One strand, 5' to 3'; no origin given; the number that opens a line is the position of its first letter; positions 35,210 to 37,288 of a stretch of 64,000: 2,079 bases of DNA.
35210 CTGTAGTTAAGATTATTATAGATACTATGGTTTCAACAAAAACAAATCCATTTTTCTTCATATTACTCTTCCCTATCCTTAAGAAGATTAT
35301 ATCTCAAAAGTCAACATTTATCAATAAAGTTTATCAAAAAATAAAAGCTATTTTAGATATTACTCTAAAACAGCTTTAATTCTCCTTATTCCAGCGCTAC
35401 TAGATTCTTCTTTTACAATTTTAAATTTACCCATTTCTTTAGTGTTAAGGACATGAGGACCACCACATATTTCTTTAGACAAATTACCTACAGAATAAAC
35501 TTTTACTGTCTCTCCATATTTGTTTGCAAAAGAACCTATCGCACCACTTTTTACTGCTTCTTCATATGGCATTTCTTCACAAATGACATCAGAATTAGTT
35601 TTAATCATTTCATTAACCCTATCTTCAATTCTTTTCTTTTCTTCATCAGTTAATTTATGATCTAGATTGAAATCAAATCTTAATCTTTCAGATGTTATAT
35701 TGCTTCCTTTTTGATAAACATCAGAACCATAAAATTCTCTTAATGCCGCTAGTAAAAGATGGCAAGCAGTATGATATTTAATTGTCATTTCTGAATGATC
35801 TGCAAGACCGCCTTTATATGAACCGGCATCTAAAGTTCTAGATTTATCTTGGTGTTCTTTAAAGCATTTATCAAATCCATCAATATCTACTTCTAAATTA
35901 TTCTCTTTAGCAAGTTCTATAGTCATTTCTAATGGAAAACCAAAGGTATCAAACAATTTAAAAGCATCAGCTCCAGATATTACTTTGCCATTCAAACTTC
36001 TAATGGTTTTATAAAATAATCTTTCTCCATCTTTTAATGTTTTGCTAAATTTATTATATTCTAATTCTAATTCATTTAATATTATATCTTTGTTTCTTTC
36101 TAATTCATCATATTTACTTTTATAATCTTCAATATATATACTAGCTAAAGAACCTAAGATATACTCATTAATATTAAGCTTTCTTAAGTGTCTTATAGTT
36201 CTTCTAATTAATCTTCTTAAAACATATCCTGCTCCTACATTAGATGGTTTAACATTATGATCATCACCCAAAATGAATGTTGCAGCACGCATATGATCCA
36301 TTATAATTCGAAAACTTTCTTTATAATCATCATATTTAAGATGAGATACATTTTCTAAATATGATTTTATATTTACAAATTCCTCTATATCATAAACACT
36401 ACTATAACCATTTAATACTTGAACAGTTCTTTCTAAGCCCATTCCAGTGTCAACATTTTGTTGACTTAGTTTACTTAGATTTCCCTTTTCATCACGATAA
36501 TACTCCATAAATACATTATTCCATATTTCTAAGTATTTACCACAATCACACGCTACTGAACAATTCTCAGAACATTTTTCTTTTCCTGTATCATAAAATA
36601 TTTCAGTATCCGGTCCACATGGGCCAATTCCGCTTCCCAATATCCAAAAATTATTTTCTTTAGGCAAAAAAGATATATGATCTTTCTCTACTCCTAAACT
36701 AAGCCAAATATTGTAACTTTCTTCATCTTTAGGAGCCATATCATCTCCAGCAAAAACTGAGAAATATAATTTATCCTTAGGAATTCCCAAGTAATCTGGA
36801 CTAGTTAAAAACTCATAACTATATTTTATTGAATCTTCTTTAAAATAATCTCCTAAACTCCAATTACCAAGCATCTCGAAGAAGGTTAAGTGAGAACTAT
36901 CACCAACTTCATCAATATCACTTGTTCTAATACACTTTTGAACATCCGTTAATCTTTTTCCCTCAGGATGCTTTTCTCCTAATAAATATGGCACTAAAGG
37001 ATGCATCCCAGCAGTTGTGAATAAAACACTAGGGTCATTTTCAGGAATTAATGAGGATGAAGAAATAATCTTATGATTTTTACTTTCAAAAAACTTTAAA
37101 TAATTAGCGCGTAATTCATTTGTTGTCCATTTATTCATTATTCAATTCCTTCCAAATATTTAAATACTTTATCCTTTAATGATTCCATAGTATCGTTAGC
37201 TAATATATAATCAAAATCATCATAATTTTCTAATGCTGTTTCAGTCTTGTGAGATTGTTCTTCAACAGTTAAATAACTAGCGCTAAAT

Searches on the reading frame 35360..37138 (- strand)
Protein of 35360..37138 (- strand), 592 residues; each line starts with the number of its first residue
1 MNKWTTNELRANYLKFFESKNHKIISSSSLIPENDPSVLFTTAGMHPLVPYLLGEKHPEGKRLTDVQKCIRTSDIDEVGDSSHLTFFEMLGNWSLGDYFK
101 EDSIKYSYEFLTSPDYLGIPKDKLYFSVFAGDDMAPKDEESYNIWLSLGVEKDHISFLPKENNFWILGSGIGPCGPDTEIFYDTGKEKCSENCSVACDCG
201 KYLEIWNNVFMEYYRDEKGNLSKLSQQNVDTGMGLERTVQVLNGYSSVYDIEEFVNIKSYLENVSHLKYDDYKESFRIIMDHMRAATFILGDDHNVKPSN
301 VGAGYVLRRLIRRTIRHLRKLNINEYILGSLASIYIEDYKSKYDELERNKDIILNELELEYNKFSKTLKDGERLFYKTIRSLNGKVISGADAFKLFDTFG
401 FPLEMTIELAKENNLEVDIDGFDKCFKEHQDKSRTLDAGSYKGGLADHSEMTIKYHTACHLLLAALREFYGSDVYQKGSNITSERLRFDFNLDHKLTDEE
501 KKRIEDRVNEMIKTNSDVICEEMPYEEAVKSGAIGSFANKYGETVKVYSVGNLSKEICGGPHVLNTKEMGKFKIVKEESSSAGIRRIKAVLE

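Call 60: search_protein_families(library=pfam, proteins=[window:35360-37138:-], max_evalue=0.00001)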
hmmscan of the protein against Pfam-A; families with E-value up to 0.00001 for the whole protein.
window:35360-37138:- (592 aa): 2 families
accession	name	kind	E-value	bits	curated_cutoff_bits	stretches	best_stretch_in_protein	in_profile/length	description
PF01411.24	tRNA-synt_2c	-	4e-139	465.1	30.3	1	8-439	1-434/552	tRNA synthetases class II (A)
PF07973.19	tRNA_SAD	-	4e-15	56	24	1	545-587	1-43/44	Threonyl and Alanyl tRNA synthetase second additional domain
